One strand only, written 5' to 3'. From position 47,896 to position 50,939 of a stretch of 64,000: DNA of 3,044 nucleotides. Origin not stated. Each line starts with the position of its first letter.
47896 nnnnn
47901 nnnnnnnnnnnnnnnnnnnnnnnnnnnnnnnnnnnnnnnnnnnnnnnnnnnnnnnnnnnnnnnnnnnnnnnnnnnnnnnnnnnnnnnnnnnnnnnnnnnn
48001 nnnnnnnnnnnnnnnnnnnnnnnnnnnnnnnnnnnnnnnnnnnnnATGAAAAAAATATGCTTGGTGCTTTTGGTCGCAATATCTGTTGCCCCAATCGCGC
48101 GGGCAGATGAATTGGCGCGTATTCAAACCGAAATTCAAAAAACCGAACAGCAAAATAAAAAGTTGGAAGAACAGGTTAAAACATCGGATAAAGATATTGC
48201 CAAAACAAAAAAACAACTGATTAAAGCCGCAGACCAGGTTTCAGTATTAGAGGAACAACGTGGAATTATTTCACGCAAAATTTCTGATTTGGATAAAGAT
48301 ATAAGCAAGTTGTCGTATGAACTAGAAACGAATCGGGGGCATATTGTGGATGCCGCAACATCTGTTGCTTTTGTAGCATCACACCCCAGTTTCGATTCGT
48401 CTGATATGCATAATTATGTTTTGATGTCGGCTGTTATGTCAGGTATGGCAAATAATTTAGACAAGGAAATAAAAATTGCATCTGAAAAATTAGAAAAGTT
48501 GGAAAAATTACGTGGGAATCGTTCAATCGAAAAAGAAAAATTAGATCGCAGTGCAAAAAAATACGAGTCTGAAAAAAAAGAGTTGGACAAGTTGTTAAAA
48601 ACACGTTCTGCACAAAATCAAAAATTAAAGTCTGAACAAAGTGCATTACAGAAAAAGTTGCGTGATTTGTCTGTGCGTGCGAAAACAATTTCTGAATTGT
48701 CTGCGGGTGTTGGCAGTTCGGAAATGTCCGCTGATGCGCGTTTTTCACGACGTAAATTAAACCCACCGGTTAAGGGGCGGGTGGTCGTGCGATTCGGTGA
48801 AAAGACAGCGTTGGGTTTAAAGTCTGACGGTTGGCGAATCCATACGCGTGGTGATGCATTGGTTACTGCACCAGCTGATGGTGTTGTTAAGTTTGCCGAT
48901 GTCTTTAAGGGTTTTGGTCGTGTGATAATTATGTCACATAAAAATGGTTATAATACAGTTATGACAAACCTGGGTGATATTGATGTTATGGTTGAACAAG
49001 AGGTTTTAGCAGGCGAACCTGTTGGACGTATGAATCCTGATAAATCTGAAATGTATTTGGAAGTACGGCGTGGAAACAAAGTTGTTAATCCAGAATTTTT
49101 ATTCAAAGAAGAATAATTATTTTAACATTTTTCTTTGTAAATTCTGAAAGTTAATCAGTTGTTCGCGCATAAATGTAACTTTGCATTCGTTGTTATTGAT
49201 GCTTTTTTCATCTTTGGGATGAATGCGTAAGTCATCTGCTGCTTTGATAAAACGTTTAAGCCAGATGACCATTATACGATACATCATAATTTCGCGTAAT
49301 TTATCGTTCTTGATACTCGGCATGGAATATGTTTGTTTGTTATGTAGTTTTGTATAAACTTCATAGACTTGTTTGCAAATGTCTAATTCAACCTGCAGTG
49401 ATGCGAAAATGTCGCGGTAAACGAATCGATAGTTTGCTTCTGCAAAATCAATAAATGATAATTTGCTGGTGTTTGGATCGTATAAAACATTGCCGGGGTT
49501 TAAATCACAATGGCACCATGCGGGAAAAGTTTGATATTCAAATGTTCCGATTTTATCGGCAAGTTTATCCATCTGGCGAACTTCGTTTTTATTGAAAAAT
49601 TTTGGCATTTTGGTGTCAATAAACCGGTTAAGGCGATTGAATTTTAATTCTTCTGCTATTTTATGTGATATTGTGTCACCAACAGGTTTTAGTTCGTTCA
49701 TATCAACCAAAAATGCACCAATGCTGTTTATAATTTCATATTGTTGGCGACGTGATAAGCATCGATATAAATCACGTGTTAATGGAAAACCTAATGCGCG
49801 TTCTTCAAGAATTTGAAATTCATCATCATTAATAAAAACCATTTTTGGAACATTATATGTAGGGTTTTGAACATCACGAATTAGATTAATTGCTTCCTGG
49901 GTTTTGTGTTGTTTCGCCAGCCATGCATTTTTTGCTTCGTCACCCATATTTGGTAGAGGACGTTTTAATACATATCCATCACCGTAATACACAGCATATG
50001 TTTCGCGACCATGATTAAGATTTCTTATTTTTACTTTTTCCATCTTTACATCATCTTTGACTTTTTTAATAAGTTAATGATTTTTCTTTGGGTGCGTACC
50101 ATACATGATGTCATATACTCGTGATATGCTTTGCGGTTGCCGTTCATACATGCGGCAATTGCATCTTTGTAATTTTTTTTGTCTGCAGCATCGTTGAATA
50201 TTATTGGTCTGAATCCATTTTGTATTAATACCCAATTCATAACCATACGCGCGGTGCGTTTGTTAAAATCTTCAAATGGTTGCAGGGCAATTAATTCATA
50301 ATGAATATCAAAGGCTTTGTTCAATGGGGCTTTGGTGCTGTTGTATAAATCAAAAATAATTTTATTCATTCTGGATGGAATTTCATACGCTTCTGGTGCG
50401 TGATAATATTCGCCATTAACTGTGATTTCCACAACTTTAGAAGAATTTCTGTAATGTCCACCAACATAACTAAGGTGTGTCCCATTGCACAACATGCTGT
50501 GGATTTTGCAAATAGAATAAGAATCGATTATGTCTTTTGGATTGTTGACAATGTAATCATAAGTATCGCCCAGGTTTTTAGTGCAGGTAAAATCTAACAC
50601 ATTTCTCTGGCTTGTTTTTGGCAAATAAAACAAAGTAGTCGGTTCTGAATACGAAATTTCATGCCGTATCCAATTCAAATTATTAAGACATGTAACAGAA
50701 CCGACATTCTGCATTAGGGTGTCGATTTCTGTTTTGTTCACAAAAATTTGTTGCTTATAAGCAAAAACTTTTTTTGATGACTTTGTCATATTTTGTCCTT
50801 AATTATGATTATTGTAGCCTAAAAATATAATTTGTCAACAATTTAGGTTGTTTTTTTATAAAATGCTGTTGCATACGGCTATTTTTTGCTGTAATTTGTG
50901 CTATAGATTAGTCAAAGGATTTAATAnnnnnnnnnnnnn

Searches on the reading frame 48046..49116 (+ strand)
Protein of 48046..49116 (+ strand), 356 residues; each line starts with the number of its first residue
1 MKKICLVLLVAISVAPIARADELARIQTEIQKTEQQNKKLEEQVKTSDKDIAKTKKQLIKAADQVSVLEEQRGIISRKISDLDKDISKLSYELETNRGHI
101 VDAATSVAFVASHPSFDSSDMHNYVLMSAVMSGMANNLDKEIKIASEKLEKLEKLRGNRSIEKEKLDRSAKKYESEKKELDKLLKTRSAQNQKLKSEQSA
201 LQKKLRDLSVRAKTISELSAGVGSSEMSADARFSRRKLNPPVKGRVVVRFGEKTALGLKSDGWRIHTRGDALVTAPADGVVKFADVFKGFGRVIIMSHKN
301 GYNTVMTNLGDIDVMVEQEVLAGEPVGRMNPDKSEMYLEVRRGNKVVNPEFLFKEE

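Call 61: search_protein_families(library=pfam, proteins=[window:48046-49116:+], max_evalue=0.001)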
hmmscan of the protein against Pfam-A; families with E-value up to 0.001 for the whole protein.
window:48046-49116:+ (356 aa): 4 families
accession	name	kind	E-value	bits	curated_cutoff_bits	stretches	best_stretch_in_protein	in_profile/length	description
PF01551.29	Peptidase_M23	-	4.8e-15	56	28.7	1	261-349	4-96/96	Peptidase family M23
PF11932.13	DUF3450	-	3.6e-05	23.6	32.6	0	8-93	3-88/241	Protein of unknown function (DUF3450)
PF05266.19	DUF724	-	8.3e-05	23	38.4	1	15-114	89-188/188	Protein of unknown function (DUF724)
PF08614.16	ATG16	-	0.00028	21.6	33.7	0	20-90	80-150/200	Autophagy protein 16 (ATG16)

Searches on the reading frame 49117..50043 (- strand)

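Call 61: search_protein_families(library=pfam, proteins=[window:49117-50043:-], max_evalue=0.001)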
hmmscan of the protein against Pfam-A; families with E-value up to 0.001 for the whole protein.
window:49117-50043:- (308 aa): 3 families
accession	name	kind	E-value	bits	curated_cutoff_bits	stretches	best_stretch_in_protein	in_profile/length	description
PF01636.29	APH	-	4.3e-11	43.5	23.2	1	6-216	2-210/239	Phosphotransferase enzyme family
PF01633.27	Choline_kinase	-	1.7e-06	28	29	1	157-212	143-200/300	Choline/ethanolamine kinase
PF19974.5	TCAD9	-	2.1e-05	24.3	40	1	171-220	294-341/429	Ternary complex associated domain 9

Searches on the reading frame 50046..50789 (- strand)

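Call 61: search_protein_families(library=pfam, proteins=[window:50046-50789:-], max_evalue=0.001)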
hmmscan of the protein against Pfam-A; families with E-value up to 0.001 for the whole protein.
window:50046-50789:- (247 aa): 1 family
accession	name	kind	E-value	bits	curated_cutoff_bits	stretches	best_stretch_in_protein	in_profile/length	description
PF02661.23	Fic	-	1.7e-14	54.9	24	1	89-188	3-93/93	Fic/DOC family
